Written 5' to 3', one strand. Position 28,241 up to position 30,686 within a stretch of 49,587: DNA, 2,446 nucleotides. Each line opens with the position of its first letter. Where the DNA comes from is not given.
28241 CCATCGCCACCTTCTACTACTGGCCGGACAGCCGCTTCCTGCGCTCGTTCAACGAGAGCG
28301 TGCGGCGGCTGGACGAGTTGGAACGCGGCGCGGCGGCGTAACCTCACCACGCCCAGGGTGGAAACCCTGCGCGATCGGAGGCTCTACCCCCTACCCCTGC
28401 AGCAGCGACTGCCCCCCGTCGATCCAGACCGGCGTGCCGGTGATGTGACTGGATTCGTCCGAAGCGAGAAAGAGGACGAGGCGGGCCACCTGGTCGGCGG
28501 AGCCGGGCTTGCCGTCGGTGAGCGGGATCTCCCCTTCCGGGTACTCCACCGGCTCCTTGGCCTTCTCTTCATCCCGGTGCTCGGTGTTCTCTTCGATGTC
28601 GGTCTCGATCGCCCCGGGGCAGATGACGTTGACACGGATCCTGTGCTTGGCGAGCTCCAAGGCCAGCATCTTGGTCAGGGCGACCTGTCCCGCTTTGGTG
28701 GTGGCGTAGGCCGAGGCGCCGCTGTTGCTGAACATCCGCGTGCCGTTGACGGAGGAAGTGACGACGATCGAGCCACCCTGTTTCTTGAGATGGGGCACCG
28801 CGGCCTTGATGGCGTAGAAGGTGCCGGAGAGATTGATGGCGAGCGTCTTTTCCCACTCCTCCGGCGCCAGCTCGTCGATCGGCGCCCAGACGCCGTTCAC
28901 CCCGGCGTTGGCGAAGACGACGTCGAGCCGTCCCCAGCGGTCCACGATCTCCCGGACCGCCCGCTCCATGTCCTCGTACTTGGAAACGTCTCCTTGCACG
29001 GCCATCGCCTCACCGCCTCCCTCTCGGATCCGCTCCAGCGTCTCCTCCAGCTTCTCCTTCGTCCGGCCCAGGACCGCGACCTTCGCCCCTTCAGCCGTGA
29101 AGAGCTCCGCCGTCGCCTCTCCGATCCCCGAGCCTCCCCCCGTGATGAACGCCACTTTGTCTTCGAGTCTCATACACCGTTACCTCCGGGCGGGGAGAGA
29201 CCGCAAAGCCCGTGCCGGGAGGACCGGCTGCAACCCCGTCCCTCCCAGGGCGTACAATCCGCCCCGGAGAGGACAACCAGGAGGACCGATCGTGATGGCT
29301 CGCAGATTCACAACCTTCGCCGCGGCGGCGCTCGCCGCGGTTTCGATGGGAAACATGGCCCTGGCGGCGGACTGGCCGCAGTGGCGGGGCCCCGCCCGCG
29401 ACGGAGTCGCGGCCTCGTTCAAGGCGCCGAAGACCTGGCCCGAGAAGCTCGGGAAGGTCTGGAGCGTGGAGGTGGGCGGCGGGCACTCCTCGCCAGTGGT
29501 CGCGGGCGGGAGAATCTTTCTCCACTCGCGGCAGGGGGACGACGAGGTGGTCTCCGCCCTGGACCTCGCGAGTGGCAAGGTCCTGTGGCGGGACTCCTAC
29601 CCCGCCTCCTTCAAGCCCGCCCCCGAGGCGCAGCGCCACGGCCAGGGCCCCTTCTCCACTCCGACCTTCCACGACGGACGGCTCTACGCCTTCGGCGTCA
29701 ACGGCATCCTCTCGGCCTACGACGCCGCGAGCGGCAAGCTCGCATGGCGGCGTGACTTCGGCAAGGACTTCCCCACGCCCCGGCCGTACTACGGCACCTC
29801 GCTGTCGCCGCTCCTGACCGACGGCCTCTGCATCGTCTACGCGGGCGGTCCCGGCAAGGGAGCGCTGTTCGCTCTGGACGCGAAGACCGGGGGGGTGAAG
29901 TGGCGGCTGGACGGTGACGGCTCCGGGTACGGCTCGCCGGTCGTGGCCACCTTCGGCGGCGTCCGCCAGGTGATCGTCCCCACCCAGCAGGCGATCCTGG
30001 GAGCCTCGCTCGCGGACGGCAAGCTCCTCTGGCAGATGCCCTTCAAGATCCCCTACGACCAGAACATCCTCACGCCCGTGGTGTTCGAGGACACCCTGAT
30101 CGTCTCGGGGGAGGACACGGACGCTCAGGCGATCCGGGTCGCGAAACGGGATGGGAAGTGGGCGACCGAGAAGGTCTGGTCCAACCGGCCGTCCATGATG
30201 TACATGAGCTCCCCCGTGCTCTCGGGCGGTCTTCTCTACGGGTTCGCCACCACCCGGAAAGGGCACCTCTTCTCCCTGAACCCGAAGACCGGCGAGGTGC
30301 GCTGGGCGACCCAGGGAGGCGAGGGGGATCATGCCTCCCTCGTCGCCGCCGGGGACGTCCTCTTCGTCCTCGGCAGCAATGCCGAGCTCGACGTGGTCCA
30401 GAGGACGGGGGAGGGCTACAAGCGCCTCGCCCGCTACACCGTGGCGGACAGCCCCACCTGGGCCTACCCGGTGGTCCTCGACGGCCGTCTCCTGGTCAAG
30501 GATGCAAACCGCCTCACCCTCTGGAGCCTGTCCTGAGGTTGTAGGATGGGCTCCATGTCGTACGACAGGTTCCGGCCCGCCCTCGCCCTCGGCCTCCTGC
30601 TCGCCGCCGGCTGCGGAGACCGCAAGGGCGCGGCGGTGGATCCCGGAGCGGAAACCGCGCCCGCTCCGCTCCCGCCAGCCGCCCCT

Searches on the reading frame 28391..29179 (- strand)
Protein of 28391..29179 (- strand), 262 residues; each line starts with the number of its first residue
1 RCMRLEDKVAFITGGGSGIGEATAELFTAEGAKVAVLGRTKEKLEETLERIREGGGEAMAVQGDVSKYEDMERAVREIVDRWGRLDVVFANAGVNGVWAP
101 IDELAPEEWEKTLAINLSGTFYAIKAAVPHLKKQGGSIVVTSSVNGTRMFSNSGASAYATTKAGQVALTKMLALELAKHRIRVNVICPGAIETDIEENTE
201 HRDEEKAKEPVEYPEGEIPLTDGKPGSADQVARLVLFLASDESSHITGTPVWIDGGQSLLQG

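Call 58: search_protein_families(library=pfam, proteins=[window:28391-29179:-], max_evalue=0.00001)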
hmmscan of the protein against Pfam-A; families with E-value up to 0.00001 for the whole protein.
window:28391-29179:- (262 aa): 4 families
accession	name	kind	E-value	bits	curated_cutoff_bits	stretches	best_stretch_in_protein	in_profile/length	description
PF13561.12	adh_short_C2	-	3.6e-61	207.2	27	1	17-257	6-235/236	Enoyl-(Acyl carrier protein) reductase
PF00106.31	adh_short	-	1.3e-58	198.1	26.6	1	8-201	1-192/195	short chain dehydrogenase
PF08659.16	KR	-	9.4e-14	52.2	22.6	1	11-168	4-159/180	KR domain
PF23441.1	SDR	-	6.4e-12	45.9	27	1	5-260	5-258/258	SDR-like rossmann domain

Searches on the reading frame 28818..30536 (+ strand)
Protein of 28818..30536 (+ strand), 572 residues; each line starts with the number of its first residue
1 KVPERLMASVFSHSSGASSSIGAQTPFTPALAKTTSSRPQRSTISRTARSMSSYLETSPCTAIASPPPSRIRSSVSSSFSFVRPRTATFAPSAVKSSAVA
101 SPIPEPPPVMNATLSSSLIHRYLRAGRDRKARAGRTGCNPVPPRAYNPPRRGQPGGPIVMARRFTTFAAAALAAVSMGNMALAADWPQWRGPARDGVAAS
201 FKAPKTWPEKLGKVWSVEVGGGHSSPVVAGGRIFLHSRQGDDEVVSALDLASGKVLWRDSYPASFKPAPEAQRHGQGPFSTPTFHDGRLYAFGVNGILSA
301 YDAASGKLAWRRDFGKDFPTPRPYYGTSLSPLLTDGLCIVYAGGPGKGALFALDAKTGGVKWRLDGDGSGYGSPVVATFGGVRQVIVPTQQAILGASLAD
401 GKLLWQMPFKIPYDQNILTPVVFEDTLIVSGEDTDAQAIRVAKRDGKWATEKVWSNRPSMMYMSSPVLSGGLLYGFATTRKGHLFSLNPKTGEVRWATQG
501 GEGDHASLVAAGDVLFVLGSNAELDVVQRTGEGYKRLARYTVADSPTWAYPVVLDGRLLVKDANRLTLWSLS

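Call 58: search_protein_families(library=pfam, proteins=[window:28818-30536:+], max_evalue=0.00001)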
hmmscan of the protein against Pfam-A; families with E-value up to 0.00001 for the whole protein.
window:28818-30536:+ (572 aa): 3 families
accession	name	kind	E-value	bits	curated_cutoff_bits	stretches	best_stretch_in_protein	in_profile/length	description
PF13360.13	PQQ_2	-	2.6e-34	119.3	27.6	1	242-498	2-233/233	Outer membrane protein assembly factor BamB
PF01011.28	PQQ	-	3.7e-13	49.5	26.7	0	224-269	541-584/595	Glucose/ethanol/alcohol dehydrogenase, beta-propeller domain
PF13570.13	Beta-prop_ACSF4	-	2.6e-11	43.9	133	1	215-473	85-315/329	Beta-alanine-activating enzyme, beta-propeller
